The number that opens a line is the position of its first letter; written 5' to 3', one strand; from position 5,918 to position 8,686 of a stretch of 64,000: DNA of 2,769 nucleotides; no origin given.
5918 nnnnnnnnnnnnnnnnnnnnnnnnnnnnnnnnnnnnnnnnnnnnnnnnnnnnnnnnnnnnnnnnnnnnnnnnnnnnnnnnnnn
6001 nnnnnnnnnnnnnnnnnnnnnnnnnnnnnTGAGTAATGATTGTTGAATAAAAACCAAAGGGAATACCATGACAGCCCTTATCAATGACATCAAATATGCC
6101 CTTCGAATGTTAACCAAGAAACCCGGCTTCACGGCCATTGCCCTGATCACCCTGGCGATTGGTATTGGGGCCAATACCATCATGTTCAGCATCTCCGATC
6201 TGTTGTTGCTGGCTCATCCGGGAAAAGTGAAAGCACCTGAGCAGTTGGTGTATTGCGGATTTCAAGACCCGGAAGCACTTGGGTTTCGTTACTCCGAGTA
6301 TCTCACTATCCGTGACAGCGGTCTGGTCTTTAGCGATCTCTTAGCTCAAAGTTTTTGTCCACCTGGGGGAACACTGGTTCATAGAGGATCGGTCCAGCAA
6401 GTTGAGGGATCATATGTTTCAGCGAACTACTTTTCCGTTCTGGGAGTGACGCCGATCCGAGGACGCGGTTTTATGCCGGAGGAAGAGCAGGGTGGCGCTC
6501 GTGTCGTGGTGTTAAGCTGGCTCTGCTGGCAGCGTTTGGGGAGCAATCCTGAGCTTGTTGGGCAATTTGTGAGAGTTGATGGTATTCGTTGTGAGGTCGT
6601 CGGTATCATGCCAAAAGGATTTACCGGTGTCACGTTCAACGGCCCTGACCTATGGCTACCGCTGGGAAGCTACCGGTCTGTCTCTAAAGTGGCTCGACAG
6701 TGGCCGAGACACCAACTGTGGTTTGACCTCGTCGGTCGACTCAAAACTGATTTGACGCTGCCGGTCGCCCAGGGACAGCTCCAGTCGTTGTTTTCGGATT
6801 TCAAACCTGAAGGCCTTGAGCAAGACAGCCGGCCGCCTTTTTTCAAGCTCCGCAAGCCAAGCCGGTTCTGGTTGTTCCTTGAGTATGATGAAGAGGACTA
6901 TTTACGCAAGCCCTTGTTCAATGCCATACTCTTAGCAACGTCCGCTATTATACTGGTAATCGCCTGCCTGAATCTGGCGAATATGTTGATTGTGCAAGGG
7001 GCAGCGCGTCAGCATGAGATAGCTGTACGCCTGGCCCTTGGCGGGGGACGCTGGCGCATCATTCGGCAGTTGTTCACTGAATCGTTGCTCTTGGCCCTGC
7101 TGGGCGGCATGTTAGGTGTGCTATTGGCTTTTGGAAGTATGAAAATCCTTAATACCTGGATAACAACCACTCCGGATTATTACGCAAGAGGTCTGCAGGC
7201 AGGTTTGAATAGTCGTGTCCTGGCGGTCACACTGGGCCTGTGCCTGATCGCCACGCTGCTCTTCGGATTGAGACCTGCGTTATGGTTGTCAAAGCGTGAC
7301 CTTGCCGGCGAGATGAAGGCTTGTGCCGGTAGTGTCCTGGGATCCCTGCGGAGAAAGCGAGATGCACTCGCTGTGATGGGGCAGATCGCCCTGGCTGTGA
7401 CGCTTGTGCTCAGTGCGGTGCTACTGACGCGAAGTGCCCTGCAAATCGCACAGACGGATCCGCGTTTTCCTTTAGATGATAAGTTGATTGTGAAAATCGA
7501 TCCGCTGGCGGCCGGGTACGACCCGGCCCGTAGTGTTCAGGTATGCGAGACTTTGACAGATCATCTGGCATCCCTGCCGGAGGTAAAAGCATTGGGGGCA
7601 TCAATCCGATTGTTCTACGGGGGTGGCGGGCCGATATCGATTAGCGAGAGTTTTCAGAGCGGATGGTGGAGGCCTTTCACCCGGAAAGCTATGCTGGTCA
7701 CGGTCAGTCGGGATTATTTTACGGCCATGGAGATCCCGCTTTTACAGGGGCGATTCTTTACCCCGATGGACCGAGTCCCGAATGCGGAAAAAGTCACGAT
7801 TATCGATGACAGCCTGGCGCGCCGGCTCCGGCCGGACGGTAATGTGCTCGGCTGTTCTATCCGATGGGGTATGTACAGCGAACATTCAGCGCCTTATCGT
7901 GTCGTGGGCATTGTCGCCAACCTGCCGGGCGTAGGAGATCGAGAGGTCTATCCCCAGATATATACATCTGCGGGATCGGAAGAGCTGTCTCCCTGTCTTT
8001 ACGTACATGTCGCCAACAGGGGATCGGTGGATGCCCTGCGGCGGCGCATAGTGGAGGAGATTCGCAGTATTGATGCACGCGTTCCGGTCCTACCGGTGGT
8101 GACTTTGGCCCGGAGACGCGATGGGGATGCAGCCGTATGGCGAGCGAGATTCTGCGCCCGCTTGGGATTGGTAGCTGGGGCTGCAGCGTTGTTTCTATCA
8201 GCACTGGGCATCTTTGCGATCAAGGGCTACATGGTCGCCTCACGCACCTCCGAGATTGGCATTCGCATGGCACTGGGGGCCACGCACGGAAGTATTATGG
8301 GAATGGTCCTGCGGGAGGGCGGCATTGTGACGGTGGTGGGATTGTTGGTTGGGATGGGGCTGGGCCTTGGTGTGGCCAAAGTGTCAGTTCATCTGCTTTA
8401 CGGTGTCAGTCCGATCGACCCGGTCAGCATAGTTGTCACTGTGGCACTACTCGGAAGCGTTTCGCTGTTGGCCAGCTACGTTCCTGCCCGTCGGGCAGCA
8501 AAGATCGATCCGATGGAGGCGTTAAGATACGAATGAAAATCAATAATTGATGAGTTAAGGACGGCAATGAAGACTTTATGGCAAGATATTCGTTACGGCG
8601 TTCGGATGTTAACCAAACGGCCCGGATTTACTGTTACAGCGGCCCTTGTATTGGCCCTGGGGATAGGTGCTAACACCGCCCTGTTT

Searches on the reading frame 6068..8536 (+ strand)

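Call 89: search_protein_families(library=pfam, proteins=[window:6068-8536:+], max_evalue=0.001)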
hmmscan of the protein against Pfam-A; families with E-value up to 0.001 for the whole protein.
window:6068-8536:+ (822 aa): 2 families
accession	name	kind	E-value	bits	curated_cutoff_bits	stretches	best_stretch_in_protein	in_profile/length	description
PF12704.14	MacB_PCD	-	1.2e-38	134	27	2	22-237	1-203/207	MacB-like periplasmic core domain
PF02687.27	FtsX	-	2.1e-24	86.3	25.5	2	702-815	2-120/120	FtsX-like permease C-terminal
